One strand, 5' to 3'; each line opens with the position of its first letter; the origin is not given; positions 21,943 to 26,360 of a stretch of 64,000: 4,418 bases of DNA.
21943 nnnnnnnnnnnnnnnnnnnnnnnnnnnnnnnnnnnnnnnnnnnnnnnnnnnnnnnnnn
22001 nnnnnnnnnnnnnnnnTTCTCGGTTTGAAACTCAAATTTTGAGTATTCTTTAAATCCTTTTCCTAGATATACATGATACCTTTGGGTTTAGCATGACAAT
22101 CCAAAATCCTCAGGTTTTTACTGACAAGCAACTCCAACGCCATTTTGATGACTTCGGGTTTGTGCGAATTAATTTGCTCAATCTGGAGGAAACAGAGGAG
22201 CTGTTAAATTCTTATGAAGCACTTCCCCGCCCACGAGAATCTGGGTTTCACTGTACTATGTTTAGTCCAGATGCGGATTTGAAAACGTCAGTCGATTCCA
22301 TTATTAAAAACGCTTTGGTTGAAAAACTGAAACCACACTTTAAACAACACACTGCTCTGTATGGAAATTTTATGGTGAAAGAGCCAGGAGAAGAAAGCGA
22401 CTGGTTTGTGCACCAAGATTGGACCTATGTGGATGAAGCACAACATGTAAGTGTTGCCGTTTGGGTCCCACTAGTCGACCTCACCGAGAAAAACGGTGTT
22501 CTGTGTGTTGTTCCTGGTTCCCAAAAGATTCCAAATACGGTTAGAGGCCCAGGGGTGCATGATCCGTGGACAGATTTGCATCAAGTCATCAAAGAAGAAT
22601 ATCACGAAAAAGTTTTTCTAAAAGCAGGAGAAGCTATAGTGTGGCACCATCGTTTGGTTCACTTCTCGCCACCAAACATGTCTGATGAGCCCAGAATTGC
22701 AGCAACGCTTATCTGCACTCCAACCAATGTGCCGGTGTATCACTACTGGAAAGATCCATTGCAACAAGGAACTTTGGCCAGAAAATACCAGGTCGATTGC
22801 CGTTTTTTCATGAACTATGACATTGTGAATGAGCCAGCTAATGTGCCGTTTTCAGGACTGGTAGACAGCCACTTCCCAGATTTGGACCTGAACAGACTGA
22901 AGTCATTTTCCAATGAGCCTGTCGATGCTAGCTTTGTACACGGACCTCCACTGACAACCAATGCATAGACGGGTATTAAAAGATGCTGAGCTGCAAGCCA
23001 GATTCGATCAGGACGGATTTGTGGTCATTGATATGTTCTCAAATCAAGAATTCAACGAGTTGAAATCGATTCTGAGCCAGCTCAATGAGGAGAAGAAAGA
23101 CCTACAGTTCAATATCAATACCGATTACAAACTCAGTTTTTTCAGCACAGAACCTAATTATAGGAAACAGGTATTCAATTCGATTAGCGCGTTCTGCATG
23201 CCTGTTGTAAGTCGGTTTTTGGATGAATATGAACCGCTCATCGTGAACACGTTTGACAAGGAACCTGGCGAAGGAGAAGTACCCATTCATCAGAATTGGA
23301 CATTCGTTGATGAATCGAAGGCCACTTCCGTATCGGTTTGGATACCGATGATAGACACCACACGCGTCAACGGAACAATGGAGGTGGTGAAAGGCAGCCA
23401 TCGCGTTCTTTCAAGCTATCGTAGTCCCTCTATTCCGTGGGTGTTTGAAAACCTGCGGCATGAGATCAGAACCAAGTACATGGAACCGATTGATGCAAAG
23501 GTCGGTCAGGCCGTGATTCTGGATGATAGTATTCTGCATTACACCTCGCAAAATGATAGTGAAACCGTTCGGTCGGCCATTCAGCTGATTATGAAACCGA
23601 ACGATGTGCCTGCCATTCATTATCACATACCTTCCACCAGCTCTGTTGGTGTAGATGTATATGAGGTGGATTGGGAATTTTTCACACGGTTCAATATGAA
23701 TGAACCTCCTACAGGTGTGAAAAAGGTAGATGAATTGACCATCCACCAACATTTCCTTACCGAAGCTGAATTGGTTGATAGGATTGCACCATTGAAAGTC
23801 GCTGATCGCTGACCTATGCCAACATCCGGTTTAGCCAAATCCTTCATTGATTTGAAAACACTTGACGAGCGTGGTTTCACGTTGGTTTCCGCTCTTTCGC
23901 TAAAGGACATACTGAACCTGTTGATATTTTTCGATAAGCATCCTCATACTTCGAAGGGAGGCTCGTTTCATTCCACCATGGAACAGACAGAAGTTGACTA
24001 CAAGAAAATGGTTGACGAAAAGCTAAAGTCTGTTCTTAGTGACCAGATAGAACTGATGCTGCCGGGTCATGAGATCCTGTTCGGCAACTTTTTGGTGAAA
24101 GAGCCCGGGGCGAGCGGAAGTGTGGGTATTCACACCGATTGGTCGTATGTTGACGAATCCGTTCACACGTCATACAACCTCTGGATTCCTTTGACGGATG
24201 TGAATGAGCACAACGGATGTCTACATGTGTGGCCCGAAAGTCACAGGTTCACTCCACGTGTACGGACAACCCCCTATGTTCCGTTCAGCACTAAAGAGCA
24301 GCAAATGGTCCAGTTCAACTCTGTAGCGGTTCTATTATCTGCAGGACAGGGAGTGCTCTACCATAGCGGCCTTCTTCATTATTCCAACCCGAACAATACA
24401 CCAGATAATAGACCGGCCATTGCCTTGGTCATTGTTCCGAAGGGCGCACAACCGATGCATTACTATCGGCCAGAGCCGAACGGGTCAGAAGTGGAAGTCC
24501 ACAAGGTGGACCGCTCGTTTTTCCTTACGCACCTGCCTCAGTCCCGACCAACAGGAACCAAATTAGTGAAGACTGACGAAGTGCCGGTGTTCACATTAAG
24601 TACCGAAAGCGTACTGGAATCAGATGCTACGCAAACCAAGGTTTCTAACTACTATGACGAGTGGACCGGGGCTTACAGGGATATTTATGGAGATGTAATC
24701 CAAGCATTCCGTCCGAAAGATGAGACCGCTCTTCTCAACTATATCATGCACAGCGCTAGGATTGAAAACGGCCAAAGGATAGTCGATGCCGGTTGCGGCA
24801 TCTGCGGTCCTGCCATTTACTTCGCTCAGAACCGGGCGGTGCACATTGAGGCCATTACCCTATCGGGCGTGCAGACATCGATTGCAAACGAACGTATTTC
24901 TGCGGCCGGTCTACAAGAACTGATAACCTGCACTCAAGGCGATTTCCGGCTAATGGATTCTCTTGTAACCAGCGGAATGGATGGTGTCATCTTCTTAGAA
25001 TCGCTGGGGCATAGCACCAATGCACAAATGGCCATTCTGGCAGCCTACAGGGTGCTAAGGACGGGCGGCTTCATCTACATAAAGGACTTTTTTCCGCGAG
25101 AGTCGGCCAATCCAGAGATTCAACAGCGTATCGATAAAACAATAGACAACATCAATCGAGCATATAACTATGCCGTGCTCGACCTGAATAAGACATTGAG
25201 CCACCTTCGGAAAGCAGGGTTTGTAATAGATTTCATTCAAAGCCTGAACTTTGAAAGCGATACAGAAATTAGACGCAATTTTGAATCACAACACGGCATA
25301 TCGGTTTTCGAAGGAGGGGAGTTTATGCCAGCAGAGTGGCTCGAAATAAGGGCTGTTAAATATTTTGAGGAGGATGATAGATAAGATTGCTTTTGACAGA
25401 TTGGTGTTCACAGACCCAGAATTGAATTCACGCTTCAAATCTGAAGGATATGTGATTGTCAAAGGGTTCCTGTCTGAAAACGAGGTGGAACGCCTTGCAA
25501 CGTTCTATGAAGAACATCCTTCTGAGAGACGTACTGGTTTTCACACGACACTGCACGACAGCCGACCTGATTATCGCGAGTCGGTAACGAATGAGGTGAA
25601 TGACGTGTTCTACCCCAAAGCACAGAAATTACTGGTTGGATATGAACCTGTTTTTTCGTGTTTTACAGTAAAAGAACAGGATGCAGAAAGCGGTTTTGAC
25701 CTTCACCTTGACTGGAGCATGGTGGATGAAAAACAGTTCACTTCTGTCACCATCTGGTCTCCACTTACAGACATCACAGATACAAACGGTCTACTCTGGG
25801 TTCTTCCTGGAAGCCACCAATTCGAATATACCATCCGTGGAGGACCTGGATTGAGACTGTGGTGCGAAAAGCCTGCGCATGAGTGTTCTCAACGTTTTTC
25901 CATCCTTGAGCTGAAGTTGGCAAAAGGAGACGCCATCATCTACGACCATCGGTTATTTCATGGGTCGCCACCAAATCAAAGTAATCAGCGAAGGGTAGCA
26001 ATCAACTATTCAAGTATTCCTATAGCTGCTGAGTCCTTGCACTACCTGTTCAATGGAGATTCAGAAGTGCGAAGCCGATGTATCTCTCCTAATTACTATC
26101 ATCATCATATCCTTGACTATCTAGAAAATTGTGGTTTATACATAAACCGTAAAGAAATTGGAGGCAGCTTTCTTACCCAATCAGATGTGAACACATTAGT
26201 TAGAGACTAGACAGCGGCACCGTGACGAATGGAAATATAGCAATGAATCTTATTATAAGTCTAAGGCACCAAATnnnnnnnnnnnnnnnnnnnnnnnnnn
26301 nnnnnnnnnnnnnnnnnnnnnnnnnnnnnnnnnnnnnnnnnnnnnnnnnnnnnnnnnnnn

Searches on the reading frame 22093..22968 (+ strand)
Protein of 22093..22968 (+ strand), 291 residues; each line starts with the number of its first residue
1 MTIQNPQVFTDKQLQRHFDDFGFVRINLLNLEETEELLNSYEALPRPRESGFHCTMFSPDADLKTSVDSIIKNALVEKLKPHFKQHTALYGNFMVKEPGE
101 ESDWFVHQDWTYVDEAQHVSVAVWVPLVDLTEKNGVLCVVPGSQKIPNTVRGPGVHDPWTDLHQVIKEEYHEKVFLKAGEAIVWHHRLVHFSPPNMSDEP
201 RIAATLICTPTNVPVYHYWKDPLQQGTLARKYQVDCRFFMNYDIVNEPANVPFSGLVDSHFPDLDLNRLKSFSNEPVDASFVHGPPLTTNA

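Call 25: search_protein_families(library=pfam, proteins=[window:22093-22968:+], max_evalue=0.001)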
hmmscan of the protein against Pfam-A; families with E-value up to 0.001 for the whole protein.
window:22093-22968:+ (291 aa): 1 family
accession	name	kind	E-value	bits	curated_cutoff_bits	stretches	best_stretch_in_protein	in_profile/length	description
PF05721.19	PhyH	-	1e-21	78.7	22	1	63-203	71-213/213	Phytanoyl-CoA dioxygenase (PhyH)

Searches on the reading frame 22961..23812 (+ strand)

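Call 25: search_protein_families(library=pfam, proteins=[window:22961-23812:+], max_evalue=0.001)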
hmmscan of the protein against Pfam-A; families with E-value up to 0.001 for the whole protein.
window:22961-23812:+ (283 aa): 1 family
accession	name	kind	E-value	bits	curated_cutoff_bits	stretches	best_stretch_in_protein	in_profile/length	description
PF05721.19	PhyH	-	8.9e-16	59.2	22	1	15-205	1-212/213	Phytanoyl-CoA dioxygenase (PhyH)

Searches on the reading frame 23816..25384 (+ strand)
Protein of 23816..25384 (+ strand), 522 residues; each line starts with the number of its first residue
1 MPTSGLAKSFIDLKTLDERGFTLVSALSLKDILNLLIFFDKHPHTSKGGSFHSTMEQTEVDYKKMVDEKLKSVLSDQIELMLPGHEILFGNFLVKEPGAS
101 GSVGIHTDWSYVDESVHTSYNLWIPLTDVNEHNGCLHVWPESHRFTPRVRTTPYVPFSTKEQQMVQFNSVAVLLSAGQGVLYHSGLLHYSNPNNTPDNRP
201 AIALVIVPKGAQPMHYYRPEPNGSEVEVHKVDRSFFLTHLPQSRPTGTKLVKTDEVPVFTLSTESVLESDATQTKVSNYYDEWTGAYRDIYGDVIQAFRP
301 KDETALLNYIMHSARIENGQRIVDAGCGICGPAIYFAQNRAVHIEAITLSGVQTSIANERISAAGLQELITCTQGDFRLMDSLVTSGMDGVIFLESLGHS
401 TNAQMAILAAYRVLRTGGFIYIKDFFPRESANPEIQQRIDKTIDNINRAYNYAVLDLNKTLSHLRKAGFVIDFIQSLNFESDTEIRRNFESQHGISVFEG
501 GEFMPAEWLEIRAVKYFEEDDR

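Call 25: search_protein_families(library=pfam, proteins=[window:23816-25384:+], max_evalue=0.001)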
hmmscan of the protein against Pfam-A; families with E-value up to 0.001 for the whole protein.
window:23816-25384:+ (522 aa): 5 families
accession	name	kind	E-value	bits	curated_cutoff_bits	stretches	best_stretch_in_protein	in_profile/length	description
PF05721.19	PhyH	-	1.7e-18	68.1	22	1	57-200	62-212/213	Phytanoyl-CoA dioxygenase (PhyH)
PF02353.26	CMAS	-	3.5e-08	33.5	27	1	307-427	51-169/273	Mycolic acid cyclopropane synthetase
PF08241.18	Methyltransf_11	-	1.3e-07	32.6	21.2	1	323-422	1-95/95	Methyltransferase domain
PF13649.12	Methyltransf_25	-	3.7e-07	31.2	27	1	322-418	1-97/97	Methyltransferase domain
PF13847.12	Methyltransf_31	-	0.00084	19.5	27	0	317-431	2-114/145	Methyltransferase domain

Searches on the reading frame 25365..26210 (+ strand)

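Call 25: search_protein_families(library=pfam, proteins=[window:25365-26210:+], max_evalue=0.001)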
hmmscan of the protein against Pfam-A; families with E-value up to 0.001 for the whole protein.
window:25365-26210:+ (281 aa): 1 family
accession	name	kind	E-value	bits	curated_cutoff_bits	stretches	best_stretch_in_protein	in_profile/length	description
PF05721.19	PhyH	-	2.9e-23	83.7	22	1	24-211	1-212/213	Phytanoyl-CoA dioxygenase (PhyH)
